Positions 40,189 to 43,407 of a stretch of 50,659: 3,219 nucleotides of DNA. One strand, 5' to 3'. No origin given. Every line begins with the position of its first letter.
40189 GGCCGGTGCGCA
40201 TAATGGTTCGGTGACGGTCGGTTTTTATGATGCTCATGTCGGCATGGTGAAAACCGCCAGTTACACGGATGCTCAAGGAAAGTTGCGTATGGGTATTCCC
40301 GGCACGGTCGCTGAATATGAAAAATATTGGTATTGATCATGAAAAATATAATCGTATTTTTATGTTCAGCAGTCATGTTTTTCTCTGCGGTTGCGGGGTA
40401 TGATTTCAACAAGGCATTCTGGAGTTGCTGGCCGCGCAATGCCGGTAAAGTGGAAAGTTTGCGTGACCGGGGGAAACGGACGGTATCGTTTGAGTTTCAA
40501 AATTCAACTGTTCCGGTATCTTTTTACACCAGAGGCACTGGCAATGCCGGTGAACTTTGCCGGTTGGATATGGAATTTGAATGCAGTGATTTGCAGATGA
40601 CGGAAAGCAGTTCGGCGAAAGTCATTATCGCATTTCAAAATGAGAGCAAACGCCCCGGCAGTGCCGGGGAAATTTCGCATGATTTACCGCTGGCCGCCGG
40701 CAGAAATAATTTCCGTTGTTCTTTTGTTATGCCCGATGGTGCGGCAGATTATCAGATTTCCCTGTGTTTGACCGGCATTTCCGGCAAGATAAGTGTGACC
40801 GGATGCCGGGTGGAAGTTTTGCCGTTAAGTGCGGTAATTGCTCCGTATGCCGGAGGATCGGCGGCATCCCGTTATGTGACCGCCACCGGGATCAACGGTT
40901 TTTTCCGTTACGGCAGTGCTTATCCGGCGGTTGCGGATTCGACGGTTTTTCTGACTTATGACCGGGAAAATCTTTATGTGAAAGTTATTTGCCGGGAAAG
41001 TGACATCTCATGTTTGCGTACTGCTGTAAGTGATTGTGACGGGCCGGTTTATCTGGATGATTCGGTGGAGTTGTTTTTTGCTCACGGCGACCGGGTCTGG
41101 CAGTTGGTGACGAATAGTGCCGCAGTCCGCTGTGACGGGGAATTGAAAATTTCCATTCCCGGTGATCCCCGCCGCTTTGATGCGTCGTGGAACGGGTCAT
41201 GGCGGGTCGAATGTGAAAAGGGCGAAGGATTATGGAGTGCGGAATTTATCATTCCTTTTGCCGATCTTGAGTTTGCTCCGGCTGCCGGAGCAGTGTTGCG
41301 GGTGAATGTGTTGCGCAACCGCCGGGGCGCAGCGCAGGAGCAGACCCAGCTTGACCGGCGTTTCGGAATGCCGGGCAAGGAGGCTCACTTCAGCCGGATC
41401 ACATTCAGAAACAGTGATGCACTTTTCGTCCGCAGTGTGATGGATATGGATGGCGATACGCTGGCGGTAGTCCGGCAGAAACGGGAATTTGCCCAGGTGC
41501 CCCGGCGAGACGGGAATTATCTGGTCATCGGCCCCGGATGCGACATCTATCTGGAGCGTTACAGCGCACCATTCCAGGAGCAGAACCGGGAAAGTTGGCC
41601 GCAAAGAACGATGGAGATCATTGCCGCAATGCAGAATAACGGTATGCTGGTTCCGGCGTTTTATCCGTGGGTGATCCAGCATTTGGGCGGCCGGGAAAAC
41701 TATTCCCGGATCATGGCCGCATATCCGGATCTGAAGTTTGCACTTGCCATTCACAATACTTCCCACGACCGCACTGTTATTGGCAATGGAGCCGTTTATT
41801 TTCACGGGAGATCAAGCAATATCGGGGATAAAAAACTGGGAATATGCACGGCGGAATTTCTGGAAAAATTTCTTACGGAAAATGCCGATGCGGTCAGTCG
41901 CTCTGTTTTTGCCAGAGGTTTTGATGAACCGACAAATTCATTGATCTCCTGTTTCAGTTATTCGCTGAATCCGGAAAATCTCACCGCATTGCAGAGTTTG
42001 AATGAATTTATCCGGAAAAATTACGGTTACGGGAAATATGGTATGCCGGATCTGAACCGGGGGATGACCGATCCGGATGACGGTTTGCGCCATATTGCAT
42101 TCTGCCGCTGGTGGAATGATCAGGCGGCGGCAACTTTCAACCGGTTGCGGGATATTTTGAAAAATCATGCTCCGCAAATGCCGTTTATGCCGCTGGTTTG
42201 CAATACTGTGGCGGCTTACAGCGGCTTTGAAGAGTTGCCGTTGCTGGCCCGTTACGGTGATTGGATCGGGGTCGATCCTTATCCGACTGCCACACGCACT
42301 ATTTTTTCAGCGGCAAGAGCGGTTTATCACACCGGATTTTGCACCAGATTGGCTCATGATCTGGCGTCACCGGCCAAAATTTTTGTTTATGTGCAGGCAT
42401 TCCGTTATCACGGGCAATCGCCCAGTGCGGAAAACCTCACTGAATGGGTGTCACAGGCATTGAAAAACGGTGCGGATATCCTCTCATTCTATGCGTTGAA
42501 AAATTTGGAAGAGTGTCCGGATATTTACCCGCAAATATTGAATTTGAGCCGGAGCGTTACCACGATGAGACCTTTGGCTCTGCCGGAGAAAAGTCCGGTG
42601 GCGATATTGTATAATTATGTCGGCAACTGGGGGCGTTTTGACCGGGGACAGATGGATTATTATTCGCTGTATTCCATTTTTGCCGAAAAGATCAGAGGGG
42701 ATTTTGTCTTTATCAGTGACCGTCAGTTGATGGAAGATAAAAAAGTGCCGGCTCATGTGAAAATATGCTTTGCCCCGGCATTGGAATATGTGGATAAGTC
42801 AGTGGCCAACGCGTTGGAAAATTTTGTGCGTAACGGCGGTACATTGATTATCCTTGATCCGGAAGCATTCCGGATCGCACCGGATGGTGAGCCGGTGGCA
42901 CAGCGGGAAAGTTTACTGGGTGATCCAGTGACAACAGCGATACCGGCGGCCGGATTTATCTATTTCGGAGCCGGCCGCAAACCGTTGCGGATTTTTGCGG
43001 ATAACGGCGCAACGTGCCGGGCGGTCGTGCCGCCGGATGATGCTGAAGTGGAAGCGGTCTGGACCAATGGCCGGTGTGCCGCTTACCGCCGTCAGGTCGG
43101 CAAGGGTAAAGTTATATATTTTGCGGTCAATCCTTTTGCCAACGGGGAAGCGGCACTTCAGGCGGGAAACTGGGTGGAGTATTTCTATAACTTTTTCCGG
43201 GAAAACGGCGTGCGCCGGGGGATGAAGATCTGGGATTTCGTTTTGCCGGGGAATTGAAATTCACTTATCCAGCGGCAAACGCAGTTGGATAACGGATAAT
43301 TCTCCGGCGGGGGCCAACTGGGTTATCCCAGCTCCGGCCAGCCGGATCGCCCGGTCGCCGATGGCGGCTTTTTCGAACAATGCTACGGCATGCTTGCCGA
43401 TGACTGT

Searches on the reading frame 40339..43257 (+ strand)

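Call 29: search_protein_families(library=pfam, proteins=[window:40339-43257:+], max_evalue=0.01)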
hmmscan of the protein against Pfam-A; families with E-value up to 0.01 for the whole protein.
window:40339-43257:+ (972 aa): 2 families
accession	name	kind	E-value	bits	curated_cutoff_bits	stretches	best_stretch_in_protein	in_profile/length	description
PF08532.16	Glyco_hydro_42M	-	3e-08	33.9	25.8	1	808-838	59-89/207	Beta-galactosidase trimerisation domain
PF14258.12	DUF4350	-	0.00029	21.6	30.4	1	810-937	43-166/181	Domain of unknown function (DUF4350)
